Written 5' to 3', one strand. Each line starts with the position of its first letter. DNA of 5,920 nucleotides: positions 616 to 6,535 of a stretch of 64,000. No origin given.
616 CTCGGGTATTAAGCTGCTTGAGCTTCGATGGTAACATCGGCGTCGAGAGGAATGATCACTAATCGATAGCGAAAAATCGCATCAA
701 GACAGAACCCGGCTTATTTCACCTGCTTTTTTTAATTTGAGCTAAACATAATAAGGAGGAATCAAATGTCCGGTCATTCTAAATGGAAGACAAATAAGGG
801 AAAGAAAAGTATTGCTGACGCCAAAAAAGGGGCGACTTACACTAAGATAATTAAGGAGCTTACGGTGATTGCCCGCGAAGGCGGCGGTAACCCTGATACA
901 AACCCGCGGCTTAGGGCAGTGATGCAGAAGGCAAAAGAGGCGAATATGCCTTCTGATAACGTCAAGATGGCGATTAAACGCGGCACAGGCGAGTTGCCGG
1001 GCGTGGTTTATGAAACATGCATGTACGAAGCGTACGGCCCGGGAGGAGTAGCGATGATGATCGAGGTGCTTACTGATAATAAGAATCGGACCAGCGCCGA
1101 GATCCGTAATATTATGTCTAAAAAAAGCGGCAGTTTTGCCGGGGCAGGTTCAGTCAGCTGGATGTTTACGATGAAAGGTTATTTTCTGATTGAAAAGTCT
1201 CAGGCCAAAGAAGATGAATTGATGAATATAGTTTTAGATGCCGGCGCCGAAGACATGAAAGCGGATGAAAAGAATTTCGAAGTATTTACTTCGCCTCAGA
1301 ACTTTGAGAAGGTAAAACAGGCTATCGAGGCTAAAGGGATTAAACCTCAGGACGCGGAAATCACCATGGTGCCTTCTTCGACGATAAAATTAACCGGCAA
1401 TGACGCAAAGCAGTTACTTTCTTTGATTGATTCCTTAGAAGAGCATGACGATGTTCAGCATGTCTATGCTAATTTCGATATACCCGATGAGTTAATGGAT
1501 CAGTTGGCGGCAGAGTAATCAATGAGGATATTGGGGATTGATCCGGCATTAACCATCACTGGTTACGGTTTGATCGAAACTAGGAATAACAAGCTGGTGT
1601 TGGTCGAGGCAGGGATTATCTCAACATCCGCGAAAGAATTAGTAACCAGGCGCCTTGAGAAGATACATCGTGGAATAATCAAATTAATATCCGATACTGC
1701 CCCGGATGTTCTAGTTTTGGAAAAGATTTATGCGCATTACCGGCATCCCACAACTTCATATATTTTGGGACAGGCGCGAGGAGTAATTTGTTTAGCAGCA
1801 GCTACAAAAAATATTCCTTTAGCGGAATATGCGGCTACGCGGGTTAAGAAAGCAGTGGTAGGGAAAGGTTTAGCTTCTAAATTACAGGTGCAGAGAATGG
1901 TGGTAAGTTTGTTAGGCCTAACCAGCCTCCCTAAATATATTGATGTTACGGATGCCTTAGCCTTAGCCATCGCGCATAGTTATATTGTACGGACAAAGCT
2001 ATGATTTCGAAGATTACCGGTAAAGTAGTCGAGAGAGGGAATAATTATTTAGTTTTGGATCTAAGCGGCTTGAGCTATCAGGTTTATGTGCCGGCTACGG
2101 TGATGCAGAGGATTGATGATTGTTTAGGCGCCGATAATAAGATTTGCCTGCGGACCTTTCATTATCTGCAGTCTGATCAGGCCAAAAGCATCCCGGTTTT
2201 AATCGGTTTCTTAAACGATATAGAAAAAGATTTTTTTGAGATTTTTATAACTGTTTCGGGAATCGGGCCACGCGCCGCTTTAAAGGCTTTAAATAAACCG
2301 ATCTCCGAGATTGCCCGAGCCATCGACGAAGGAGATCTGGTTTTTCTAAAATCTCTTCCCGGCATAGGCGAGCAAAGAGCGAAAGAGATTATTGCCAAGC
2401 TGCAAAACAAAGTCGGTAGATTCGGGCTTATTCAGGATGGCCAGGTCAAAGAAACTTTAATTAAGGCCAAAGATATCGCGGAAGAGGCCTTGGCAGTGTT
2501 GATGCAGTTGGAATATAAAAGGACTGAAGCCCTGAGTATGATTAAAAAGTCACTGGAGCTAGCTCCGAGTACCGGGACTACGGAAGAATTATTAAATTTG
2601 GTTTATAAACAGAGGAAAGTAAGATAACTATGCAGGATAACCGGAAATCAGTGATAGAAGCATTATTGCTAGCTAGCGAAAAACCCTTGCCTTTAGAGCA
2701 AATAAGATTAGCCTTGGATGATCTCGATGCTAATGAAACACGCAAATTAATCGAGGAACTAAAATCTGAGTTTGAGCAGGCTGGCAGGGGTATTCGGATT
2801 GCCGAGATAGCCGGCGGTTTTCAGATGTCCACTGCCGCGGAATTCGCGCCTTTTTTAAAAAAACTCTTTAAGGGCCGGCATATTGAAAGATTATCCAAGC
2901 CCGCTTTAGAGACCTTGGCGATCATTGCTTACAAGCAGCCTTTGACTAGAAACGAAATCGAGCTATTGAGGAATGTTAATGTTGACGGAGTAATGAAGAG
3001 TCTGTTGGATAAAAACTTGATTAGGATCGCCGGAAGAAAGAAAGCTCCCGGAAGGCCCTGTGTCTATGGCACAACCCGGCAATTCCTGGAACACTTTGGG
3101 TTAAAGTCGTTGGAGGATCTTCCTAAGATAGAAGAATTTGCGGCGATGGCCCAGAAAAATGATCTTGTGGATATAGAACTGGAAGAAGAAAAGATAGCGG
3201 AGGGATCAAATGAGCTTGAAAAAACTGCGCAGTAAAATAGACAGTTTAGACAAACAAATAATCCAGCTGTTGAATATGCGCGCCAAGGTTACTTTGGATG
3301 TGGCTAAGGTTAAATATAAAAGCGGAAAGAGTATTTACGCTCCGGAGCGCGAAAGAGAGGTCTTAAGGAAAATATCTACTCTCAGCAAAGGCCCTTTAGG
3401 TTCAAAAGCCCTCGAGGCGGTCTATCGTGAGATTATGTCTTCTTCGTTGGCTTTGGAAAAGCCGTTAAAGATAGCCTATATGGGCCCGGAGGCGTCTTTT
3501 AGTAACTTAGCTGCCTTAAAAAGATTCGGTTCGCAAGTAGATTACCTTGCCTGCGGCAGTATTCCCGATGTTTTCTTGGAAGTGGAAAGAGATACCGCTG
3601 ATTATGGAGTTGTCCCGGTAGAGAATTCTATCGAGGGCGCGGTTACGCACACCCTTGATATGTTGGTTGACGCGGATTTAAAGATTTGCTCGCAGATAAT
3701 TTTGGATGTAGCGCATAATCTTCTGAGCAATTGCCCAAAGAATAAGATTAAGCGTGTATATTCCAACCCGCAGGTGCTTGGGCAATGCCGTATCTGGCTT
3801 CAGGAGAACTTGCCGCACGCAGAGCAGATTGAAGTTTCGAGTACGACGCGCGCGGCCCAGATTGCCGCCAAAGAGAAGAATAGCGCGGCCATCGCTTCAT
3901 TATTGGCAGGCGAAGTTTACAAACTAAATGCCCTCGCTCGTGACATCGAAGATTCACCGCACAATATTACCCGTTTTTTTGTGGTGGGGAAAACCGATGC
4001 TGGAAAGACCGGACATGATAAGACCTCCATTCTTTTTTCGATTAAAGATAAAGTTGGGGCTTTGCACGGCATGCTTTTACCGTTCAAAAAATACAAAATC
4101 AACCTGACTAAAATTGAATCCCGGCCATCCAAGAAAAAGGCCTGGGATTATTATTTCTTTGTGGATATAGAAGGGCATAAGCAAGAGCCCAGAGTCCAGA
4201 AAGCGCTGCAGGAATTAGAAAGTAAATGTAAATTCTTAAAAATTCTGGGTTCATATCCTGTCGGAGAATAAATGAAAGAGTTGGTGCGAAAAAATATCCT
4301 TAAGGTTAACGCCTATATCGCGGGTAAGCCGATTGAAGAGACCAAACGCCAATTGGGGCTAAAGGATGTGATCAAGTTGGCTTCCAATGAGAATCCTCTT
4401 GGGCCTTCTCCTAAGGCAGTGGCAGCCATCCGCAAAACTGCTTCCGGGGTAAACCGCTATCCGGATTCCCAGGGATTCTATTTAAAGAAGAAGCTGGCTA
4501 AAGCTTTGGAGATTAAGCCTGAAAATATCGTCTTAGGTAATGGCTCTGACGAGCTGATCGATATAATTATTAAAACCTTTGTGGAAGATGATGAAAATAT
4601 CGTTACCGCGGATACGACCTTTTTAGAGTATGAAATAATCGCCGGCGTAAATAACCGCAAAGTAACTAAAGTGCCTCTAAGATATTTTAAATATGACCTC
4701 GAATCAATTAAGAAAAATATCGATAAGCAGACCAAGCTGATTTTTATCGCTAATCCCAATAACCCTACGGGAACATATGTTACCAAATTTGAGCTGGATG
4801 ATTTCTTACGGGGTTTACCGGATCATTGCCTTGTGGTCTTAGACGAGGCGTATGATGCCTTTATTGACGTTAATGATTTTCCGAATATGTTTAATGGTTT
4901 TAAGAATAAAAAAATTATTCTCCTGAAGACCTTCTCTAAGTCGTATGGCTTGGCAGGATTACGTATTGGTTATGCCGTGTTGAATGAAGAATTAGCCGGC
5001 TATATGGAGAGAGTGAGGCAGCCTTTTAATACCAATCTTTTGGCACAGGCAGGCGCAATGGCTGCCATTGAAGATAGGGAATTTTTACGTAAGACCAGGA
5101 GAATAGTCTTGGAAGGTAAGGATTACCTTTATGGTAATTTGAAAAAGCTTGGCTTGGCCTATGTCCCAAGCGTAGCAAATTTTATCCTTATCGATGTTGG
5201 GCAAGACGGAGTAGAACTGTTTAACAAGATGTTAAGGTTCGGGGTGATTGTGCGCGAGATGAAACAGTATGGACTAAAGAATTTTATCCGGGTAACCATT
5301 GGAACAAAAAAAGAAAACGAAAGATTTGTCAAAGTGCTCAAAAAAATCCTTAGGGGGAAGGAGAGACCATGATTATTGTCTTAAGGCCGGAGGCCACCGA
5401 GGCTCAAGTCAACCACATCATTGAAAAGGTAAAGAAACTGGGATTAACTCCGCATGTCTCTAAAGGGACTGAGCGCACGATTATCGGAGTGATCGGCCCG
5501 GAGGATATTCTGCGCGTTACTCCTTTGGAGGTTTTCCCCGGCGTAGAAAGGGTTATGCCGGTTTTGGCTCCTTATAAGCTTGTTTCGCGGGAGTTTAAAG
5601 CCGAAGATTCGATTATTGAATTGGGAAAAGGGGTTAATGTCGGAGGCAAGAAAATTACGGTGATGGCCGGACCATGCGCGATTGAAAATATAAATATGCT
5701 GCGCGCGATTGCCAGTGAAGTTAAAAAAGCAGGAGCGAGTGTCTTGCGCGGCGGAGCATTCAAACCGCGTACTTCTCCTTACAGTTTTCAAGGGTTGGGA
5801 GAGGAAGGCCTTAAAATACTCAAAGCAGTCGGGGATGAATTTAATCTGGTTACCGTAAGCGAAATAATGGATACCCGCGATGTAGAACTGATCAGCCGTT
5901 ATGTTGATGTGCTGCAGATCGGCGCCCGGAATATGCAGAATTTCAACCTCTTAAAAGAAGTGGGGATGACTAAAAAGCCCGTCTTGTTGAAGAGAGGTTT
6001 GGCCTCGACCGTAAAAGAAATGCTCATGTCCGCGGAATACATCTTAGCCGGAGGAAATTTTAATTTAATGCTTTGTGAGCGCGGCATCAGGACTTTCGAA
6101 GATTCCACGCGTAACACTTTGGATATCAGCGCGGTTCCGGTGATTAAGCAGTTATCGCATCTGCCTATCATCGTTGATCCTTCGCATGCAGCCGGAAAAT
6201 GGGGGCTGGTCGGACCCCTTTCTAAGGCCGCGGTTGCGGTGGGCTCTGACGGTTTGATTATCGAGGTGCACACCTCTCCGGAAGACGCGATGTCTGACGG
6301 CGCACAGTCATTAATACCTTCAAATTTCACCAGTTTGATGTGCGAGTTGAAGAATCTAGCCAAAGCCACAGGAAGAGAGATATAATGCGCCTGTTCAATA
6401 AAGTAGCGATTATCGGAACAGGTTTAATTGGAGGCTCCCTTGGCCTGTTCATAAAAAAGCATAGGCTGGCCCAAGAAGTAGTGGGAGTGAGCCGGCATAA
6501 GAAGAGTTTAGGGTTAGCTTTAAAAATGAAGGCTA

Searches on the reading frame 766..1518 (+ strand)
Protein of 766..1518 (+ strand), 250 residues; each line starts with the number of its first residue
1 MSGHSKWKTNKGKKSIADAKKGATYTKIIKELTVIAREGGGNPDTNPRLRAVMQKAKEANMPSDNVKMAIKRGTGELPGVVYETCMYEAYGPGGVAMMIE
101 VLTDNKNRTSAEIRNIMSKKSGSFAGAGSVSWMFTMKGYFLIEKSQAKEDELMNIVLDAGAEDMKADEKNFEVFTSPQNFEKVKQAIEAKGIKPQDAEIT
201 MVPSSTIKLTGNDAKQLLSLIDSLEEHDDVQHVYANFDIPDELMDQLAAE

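Call 15: search_protein_families(library=pfam, proteins=[window:766-1518:+])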
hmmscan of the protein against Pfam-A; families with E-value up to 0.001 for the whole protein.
window:766-1518:+ (250 aa): 2 families
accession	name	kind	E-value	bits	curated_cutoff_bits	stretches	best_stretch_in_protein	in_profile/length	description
PF01709.26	Transcrip_reg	-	1.6e-59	200.6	27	1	82-237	1-160/160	TACO1/YebC second and third domain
PF20772.2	TACO1_YebC_N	-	3.2e-27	95.2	36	1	5-76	1-73/73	TACO1/YebC protein N-terminal domain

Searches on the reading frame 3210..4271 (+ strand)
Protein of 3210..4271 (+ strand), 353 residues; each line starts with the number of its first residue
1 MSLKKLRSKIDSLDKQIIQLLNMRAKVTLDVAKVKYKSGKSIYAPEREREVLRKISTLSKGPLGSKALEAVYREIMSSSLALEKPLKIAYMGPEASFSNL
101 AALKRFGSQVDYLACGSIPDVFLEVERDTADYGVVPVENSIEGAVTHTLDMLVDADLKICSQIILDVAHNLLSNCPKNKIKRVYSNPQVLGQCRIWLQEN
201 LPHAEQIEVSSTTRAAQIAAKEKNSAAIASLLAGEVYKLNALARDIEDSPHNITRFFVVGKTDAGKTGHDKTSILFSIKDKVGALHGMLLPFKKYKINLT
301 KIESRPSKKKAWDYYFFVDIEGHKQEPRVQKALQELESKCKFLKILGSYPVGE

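Call 15: search_protein_families(library=pfam, proteins=[window:3210-4271:+])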
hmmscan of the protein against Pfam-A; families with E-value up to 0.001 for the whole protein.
window:3210-4271:+ (353 aa): 3 families
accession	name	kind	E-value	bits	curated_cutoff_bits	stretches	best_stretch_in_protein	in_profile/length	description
PF00800.23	PDT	-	8.3e-63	211.9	25.2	1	88-262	1-179/181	Prephenate dehydratase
PF01817.26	CM_2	-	8.7e-23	80.8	27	1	6-84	1-80/80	Chorismate mutase type II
PF01842.31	ACT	-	2.1e-10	40.6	27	1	272-337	1-65/66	ACT domain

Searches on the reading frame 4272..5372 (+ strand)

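Call 15: search_protein_families(library=pfam, proteins=[window:4272-5372:+])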
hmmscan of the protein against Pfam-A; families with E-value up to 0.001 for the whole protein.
window:4272-5372:+ (366 aa): 1 family
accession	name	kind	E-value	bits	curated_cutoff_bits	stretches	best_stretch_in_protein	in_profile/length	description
PF00155.27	Aminotran_1_2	-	4.2e-61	207.6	19.7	1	31-356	1-361/361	Aminotransferase class I and II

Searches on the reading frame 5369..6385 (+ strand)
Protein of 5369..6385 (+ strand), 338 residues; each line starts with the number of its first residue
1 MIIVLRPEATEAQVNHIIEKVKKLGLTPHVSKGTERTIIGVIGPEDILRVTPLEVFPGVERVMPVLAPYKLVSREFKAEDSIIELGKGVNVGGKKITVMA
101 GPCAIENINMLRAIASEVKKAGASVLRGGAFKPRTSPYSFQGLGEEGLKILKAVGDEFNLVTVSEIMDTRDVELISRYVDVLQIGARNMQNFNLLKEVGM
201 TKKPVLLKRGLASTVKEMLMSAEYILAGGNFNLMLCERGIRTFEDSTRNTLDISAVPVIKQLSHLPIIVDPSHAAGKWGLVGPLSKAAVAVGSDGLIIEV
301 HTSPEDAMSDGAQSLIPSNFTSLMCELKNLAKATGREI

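Call 15: search_protein_families(library=pfam, proteins=[window:5369-6385:+])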
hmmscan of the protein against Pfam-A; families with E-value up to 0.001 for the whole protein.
window:5369-6385:+ (338 aa): 3 families
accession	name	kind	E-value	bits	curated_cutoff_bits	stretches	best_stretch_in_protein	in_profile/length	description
PF00793.26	DAHP_synth_1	-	8.7e-79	264.6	25.5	1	89-333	10-267/270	DAHP synthetase I family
PF18152.6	DAHP_snth_FXD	-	7.5e-24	83.8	27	1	1-66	1-66/67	DAHP synthase ferredoxin-like domain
PF03102.20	NeuB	-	5.7e-10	39.5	22.1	1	143-337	53-239/241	NeuB family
